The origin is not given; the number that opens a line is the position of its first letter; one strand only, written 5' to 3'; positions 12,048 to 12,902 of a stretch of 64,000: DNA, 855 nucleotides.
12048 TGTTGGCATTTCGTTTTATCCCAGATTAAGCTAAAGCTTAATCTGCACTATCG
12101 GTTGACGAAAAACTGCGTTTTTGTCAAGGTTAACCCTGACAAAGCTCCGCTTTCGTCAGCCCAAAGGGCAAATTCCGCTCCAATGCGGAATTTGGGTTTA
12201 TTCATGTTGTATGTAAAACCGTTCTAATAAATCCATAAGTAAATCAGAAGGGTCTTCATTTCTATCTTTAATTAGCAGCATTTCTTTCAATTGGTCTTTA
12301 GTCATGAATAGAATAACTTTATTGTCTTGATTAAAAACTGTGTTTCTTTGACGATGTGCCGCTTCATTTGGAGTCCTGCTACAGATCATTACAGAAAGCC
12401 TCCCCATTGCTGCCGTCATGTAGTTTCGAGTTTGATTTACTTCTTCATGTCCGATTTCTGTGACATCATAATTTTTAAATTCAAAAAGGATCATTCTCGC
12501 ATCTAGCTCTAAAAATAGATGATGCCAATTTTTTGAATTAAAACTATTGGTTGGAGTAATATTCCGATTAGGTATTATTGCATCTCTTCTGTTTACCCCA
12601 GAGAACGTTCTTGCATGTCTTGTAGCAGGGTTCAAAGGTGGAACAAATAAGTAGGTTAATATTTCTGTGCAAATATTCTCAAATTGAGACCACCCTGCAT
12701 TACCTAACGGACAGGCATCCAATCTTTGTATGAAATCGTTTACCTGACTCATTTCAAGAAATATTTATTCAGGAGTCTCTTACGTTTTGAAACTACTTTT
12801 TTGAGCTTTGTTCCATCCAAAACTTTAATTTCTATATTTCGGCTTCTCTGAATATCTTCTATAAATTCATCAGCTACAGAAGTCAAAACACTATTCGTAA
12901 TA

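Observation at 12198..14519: Three-gene operon combining a TIR domain with three different PD-(D/E)xK nuclease folds: candidate uncharacterised anti-phage defence system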

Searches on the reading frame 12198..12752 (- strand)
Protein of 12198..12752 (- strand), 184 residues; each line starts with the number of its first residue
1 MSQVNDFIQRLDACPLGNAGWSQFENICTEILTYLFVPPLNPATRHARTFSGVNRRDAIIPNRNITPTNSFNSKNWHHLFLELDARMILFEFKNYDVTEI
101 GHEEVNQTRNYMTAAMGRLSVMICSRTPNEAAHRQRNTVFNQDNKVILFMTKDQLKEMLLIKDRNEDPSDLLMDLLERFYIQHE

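Call 3: search_protein_families(library=pfam, proteins=[window:12198-12752:-], max_evalue=1)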
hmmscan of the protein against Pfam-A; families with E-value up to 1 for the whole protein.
window:12198-12752:- (184 aa): 0 families

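Call 4: search_protein_families(library=padloc, proteins=[window:12198-12752:-], max_evalue=1)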
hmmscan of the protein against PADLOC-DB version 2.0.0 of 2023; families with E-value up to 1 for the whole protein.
window:12198-12752:- (184 aa): 2 families
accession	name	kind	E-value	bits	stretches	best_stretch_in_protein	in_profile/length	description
PDLC04597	PDC-M36A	-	9.9e-18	62.2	1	8-181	289-449/457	-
PDLC04598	PDC-M36A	-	1.4e-12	45.7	1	23-164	176-308/330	-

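Call 5: search_protein_families(library=ncbifam, proteins=[window:12198-12752:-], max_evalue=1)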
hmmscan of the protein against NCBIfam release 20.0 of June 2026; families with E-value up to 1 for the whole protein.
window:12198-12752:- (184 aa): 0 families

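Call 8: search_solved_structures(query=window:12198-12752:-, max_evalue=10, show_alignments=1)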
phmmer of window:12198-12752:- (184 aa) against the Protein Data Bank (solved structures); distinct sequences matched with E-value up to 10: 0.

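Call 14: find_homologous_proteins(query=window:12198-12752:-)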
Query window:12198-12752:- (184 aa): 715 proteins with E <= 0.001 among 732 candidates; the best 120 are listed.
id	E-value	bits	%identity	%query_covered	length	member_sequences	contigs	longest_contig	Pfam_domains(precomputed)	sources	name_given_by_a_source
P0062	7.6e-110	383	89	100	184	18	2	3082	-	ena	-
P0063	4.7e-109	380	88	100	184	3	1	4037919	-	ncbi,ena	-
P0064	2.3e-105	368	86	100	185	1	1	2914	-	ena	-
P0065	4.7e-105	367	90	95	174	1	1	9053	-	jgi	jgi:hypothetical protein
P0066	5.4e-104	363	84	100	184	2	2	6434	-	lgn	-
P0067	2.4e-103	361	84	100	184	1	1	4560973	-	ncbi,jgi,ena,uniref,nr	ncbi:hypothetical protein [Winogradskyella schleiferi]|jgi:hypothetical protein|uniref:hypothetical 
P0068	5.5e-102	357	82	100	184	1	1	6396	-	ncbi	ncbi:hypothetical protein D3C71_774970 [compost metagenome]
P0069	5.6e-102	357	82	100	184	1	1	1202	-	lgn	-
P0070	3.2e-101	354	83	100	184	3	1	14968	-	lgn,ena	-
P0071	1.2e-100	353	82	100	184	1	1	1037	-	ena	-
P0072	1.4e-100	352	83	100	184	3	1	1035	-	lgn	-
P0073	2.1e-100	352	82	100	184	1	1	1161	-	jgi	jgi:hypothetical protein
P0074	1.1e-98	346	82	100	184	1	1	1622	-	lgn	-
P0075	5.6e-97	341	80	100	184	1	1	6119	-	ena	-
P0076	9.3e-95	333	76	100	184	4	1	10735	-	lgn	-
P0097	4.3e-89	315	73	100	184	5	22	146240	-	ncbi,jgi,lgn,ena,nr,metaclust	ncbi:MAG: hypothetical protein HN366_17280 [Deltaproteobacteria bacterium]|jgi:hypothetical protein|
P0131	3.0e-79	283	67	100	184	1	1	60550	-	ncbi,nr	ncbi:MAG: hypothetical protein HZB41_04075 [Ignavibacteriae bacterium]|nr:hypothetical protein [Igna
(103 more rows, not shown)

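Call 15: find_encoding_contigs(protein=P0097, flank=6000, max_places=4)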
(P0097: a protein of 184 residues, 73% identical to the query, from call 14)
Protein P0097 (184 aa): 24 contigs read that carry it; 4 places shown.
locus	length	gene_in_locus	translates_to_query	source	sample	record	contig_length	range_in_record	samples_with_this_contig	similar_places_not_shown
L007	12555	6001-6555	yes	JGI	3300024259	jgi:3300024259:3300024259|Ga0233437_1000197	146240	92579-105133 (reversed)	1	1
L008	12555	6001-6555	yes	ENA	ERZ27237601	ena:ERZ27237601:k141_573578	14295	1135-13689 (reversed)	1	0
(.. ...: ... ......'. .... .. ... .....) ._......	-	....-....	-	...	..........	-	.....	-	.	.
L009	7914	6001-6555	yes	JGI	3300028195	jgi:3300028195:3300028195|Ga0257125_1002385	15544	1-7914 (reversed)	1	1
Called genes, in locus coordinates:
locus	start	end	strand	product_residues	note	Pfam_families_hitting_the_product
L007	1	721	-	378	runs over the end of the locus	PF01008:IF-2B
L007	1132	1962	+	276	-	PF00378:ECH_1, PF16113:ECH_2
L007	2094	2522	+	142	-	PF22636:FlK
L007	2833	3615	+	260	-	PF00383:dCMP_cyt_deam_1, PF14437:MafB19-deam, PF14439:Bd3614-deam (weak)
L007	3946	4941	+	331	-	-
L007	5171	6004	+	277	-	PF01582:TIR, PF13676:TIR_2, PF04471:Mrr_cat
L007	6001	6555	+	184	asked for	-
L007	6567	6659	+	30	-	-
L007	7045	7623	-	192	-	PF06684:AA_synth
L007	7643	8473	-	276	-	PF27030:AbpE_bact, PF02424:ApbE (faint)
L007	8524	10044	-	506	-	PF00037:Fer4, PF12797:Fer4_2 (faint), PF12837:Fer4_6 (faint), PF12838:Fer4_7 (weak), PF13187:Fer4_9 (weak), PF13237:Fer4_10, PF14697:Fer4_21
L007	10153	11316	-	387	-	PF01979:Amidohydro_1, PF04909:Amidohydro_2 (weak), PF07969:Amidohydro_3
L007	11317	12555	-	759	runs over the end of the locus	PF01315:Ald_Xan_dh_C, PF02738:MoCoBD_1, PF20256:MoCoBD_2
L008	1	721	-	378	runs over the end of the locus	PF01008:IF-2B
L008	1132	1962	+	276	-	PF00378:ECH_1, PF16113:ECH_2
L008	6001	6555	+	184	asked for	-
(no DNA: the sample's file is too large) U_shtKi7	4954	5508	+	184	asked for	-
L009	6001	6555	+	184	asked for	-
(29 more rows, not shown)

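Call 16: find_encoding_contigs(protein=P0131, flank=6000, max_places=2)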
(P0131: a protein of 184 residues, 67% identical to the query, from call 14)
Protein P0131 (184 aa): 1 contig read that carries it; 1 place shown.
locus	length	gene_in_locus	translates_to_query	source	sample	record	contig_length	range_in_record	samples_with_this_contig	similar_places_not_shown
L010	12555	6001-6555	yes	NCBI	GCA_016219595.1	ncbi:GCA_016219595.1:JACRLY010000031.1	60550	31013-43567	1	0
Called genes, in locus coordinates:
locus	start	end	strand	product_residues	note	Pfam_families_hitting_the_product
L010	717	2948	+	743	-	PF03971:IDH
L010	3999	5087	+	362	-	PF04607:RelA_SpoT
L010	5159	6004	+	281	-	PF01582:TIR (weak), PF13676:TIR_2, PF04471:Mrr_cat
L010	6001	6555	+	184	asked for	-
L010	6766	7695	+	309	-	-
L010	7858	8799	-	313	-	PF04041:Glyco_hydro_130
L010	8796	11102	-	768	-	PF13439:Glyco_transf_4, PF00534:Glycos_transf_1, PF13692:Glyco_trans_1_4, PF13524:Glyco_trans_1_2 (faint)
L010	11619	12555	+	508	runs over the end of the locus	PF00270:DEAD, PF04851:ResIII, PF00271:Helicase_C, PF25399:DeaD_dimer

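Call 17: find_encoding_contigs(protein=P0067, flank=6000, max_places=2)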
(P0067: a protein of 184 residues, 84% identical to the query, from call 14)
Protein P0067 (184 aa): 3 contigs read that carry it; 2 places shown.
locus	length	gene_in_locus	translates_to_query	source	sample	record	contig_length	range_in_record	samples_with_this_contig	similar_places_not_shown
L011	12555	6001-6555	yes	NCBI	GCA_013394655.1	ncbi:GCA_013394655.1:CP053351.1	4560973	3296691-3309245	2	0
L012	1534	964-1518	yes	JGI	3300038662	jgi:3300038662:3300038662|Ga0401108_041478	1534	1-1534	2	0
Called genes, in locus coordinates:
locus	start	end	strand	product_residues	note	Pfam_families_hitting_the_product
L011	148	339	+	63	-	-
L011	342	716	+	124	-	-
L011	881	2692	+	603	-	PF02463:SMC_N (faint), PF11398:DUF2813 (weak), PF13175:AAA_15, PF13476:AAA_23, PF13304:AAA_21, PF20469:OLD-like_TOPRIM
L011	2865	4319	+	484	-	-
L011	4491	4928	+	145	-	PF03061:4HBT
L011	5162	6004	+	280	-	PF01582:TIR (weak), PF13676:TIR_2, PF04471:Mrr_cat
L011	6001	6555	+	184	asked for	-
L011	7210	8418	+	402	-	PF13289:SIR2_2 (faint)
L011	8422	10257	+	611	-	PF01935:DUF87, PF04851:ResIII (faint)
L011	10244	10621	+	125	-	-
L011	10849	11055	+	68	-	-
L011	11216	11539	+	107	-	-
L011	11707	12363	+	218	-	PF00805:Pentapeptide (faint), PF13599:Pentapeptide_4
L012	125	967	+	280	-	PF01582:TIR (weak), PF13676:TIR_2, PF04471:Mrr_cat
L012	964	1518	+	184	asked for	-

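Call 19: find_related_loci(query=A1, collection=genome_contigs, flank=6000)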
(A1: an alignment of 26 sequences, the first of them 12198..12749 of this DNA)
Query A1 (183 aa) in genome_contigs; peptide patterns used: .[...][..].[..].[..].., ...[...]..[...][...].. (x = any residue, [..] = any of these).
139 stretches matched a pattern; 107 encode a relative of the query (tblastn E <= 1e-3); the best 80 are kept; 80 distinct loci.
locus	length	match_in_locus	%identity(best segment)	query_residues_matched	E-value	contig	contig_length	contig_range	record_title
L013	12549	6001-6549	91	1-183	6e-116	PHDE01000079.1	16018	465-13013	MAG: Bacteroidetes bacterium HGW-Bacteroidetes-3 08E140C01_scaffold_2488, whole genome shotgun sequence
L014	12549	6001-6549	89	1-183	3e-115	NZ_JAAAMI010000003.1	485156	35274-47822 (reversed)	Flagellimonas sediminis strain 40Bstr401 NODE_3, whole genome shotgun sequence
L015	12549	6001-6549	89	1-183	6e-114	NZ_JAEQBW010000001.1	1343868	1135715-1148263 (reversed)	Marivirga aurantiaca strain S37H4 NODE_1_length_1344063, whole genome shotgun sequence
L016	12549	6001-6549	88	1-183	5e-114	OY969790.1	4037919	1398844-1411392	MAG: uncultured Flavobacteriaceae bacterium isolate MFD04716.bin.1.40 genome assembly, chromosome: 1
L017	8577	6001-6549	83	1-183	4e-106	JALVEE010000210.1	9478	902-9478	MAG: Saprospiraceae bacterium isolate 134-614_metabat2_scaf2bin.090 134-614_scaffold_4546_c1, whole genome shotgun seque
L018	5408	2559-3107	74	1-183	8e-97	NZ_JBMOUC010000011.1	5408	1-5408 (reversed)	Sphingobacterium sp. Mn56C NODE_11_length_5408_cov_120.974676, whole genome shotgun sequence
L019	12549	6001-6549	74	1-183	6e-96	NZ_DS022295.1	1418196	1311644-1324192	Mariprofundus ferrooxydans PV-1 scf_1099921033918, whole genome shotgun sequence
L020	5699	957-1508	72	1-183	9e-94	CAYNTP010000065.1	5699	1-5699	MAG TPA_asm: uncultured Parafilimonas sp. isolate SRP263991_co5_283 genome assembly, contig: NODE_28273_length_5699_cov_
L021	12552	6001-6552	72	1-183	5e-93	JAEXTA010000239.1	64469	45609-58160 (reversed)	MAG: Bacteroidetes bacterium isolate OH_HBrB_333 k127_2069394, whole genome shotgun sequence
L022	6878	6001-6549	72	1-183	5e-93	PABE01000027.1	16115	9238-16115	MAG: Porticoccaceae bacterium isolate NAT127 MHASMcontig_878469, whole genome shotgun sequence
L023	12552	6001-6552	70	1-183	5e-92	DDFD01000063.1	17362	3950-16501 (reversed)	MAG TPA_asm: Flavobacteriales bacterium UBA1937 UBA1937_contig_46846, whole genome shotgun sequence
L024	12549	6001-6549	70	1-183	2e-91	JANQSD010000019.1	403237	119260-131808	MAG: Arenicellales bacterium isolate IP29b_bin.88 k99_108158, whole genome shotgun sequence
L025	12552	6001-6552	70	1-183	3e-91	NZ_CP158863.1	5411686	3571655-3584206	Flavobacterium ginsenosidimutans strain FLA2 chromosome, complete genome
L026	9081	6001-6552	70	1-183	3e-90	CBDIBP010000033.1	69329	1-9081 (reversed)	MAG: Flavipsychrobacter sp. isolate fe0caaaf-54d9-4134-99ac-c20dc776e97f genome assembly, contig: contig_33, whole genom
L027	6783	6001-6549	70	1-183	5e-89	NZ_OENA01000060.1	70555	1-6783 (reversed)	Tenacibaculum finnmarkense strain TNO006, whole genome shotgun sequence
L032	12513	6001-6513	61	8-183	2e-76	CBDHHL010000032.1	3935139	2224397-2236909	MAG: Leptolyngbyaceae cyanobacterium isolate fb62d9ca-8737-4fe0-8d85-20d69bcd7426 genome assembly, contig: contig_31, wh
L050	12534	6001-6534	59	1-183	2e-72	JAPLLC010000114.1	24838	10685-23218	MAG: Candidatus Methylomirabilota bacterium isolate LacPavin_0419_WC70L_MAG_65_10 LacPavin_0419_WC70L_scaffold_573428, w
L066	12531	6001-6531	56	2-183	2e-70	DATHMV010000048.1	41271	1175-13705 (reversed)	MAG TPA_asm: Candidatus Aquilonibacter sp. isolate SMAG_U12641 k141_3941069, whole genome shotgun sequence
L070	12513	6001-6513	56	8-183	1e-69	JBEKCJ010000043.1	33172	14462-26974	MAG: Candidatus Korobacteraceae bacterium isolate SPRUCE 157 SPRUCE_157_43, whole genome shotgun sequence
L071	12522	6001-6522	56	5-183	1e-69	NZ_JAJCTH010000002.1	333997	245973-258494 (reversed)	Rhodoferax sp. U2-2l contig00002, whole genome shotgun sequence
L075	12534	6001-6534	56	1-183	7e-69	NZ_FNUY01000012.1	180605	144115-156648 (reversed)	Bosea lathyri strain DSM 26656, whole genome shotgun sequence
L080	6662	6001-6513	55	8-183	4e-67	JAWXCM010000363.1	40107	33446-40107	MAG: Bryobacteraceae bacterium isolate P2IB.3 k99_1720129, whole genome shotgun sequence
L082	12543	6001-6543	54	1-183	5e-67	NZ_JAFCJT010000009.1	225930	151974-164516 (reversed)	Bradyrhizobium liaoningense strain SZCCT0399 NODE_9, whole genome shotgun sequence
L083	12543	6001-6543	54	1-183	7e-67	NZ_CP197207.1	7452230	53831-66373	Bradyrhizobium sp. PUT101 chromosome, complete genome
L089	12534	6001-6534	54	1-183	8e-66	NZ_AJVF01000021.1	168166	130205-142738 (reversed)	Bacillus siamensis KCTC 13613 strain KCTC 13613(T) contig21, whole genome shotgun sequence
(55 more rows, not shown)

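Call 33: search_protein_families(library=pfam, proteins=[L071:5139-5984:+, L075:5114-6001:+, L082:5162-6010:+, L083:4964-6010:+, L089:5164-5994:+, L050:5147-6001:+, L070:4887-5984:+, L080:4764-5984:+, L066:4571-5995:+, L032:5050-6516:+], max_evalue=0.01)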
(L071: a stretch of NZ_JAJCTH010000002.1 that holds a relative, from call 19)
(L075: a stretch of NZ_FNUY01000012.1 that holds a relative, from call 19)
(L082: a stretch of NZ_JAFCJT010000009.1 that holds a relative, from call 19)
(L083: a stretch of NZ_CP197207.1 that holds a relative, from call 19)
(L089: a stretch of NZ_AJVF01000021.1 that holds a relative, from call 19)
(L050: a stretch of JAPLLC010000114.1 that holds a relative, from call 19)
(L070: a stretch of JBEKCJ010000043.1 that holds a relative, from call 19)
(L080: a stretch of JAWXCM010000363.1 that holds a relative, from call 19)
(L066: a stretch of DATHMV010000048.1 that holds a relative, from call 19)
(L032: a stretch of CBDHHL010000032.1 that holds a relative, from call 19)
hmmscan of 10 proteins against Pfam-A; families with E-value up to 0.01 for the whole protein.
L071:5139-5984:+ (281 aa): 3 families
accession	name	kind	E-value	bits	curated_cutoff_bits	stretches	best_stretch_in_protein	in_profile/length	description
PF04471.18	Mrr_cat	-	2.1e-13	50.9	21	1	142-267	2-115/115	Restriction endonuclease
PF13676.11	TIR_2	-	4e-13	50.4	28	1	4-127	1-119/122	TIR domain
PF22722.2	NA-iREase1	-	0.0041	17.5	27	0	149-251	1-95/106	NACHT-associated inactive Restriction Endonuclease 1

L075:5114-6001:+ (295 aa): 3 families
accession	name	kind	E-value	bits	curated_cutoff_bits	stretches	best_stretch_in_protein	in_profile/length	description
PF13676.11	TIR_2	-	3.6e-22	79.6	28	1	26-146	1-122/122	TIR domain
PF04471.18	Mrr_cat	-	3.8e-16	59.7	21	1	160-277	4-114/115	Restriction endonuclease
PF22722.2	NA-iREase1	-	0.00027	21.3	27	1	165-263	1-90/106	NACHT-associated inactive Restriction Endonuclease 1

L082:5162-6010:+ (282 aa): 3 families
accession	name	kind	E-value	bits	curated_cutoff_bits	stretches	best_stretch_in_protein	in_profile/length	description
PF13676.11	TIR_2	-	2.6e-28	99.4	28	1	15-132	1-121/122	TIR domain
PF04471.18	Mrr_cat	-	2.7e-14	53.7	21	1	145-265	2-114/115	Restriction endonuclease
PF01582.25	TIR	-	1.1e-05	25.8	21.3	1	16-108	5-100/179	TIR domain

L083:4964-6010:+ (348 aa): 3 families
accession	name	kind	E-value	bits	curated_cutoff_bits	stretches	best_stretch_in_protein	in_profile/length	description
PF13676.11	TIR_2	-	8.5e-27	94.5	28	1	81-198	1-121/122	TIR domain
PF04471.18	Mrr_cat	-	3.4e-13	50.2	21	1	211-331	2-114/115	Restriction endonuclease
PF01582.25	TIR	-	0.00017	21.8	21.3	1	87-174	10-100/179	TIR domain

L089:5164-5994:+ (276 aa): 3 families
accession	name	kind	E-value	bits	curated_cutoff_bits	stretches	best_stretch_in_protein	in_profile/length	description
PF04471.18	Mrr_cat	-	1.5e-15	57.8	21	1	133-259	2-115/115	Restriction endonuclease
PF13156.12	Mrr_cat_2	-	0.0001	22.6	22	1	161-262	26-117/127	Restriction endonuclease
PF22722.2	NA-iREase1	-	0.00025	21.4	27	1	140-243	1-95/106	NACHT-associated inactive Restriction Endonuclease 1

L050:5147-6001:+ (284 aa): 2 families
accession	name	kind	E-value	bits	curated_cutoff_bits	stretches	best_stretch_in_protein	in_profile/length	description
PF13676.11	TIR_2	-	3.7e-21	76.3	28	1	12-131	1-121/122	TIR domain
PF04471.18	Mrr_cat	-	4.9e-13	49.7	21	1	145-247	3-100/115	Restriction endonuclease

L070:4887-5984:+ (365 aa): 5 families
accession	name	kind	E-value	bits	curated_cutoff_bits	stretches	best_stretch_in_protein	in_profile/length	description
PF13676.11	TIR_2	-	1.3e-32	113.3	28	1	90-211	1-122/122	TIR domain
PF04471.18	Mrr_cat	-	2.1e-16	60.5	21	1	224-347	3-115/115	Restriction endonuclease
PF01582.25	TIR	-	3.4e-06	27.4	21.3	1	103-181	19-96/179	TIR domain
PF22722.2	NA-iREase1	-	0.0002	21.7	27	1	230-343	1-104/106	NACHT-associated inactive Restriction Endonuclease 1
PF08937.16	ThsB_TIR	-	0.00025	21.8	21.2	1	128-168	47-87/100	Thoeris protein ThsB, TIR-like domain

L080:4764-5984:+ (406 aa): 3 families
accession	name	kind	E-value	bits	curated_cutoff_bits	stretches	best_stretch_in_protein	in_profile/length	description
PF13676.11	TIR_2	-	2.6e-30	105.9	28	1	131-252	1-122/122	TIR domain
PF04471.18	Mrr_cat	-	8.3e-16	58.6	21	1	265-388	3-115/115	Restriction endonuclease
PF01582.25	TIR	-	0.00086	19.6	21.3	1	143-221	18-95/179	TIR domain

L066:4571-5995:+ (474 aa): 4 families
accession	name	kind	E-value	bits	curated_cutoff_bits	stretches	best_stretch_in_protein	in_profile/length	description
PF13676.11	TIR_2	-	4e-24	85.9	28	1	204-321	1-117/122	TIR domain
PF04471.18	Mrr_cat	-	3.5e-08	34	21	1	338-457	5-115/115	Restriction endonuclease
PF01582.25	TIR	-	7.8e-05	23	21.3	1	209-296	11-98/179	TIR domain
PF08937.16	ThsB_TIR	-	0.00045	21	21.2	0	205-281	1-87/100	Thoeris protein ThsB, TIR-like domain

L032:5050-6516:+ (488 aa): 7 families
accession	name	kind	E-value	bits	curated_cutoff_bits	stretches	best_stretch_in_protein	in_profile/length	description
PF13676.11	TIR_2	-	1.7e-29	103.2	28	1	43-161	1-120/122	TIR domain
PF04471.18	Mrr_cat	-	2.8e-24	85.9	21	1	175-297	2-115/115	Restriction endonuclease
PF01582.25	TIR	-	1.3e-08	35.2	21.3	1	49-130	12-92/179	TIR domain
PF13156.12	Mrr_cat_2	-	3.2e-05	24.3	22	1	199-295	23-112/127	Restriction endonuclease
PF08937.16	ThsB_TIR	-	3.7e-05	24.5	21.2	1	44-116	1-82/100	Thoeris protein ThsB, TIR-like domain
PF22722.2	NA-iREase1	-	0.0028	18.1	27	1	182-292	1-103/106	NACHT-associated inactive Restriction Endonuclease 1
PF10137.14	CAP12-PCTIR_TIR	-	0.0037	17.7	24.7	1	42-107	1-66/119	CAP12/Pycsar effector protein, TIR domain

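Call 39: predict_structure(alignment_id=A1)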
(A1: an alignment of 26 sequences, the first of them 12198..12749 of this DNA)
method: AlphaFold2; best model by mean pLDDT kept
length: 183 residues; sequences in the alignment: 26
mean_pLDDT: 83.0   pTM: 0.81
mean pLDDT of the five models: 83.0, 80.8, 80.4, 80.2, 78.2
residues with pLDDT >= 90: 83; 70-90: 63; 50-70: 34; < 50: 3
segments of 3 or more residues with pLDDT < 50: 49-51
pLDDT, mean of each block of 10 residues (from residue 1): 94 91 91 73 57 63 61 71 79 91 90 81 94 95 93 94 88 90 82
secondary structure, 60 per line:
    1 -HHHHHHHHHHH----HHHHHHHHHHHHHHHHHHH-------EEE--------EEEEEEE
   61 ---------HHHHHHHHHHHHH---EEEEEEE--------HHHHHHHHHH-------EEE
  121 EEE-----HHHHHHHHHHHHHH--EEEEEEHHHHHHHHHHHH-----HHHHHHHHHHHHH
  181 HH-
elements in order: H2-12 H17-35 E43-45 E54-60 H70-82 E86-92 H101-110 E118-123 H129-142 E145-150 H151-162 H168-182
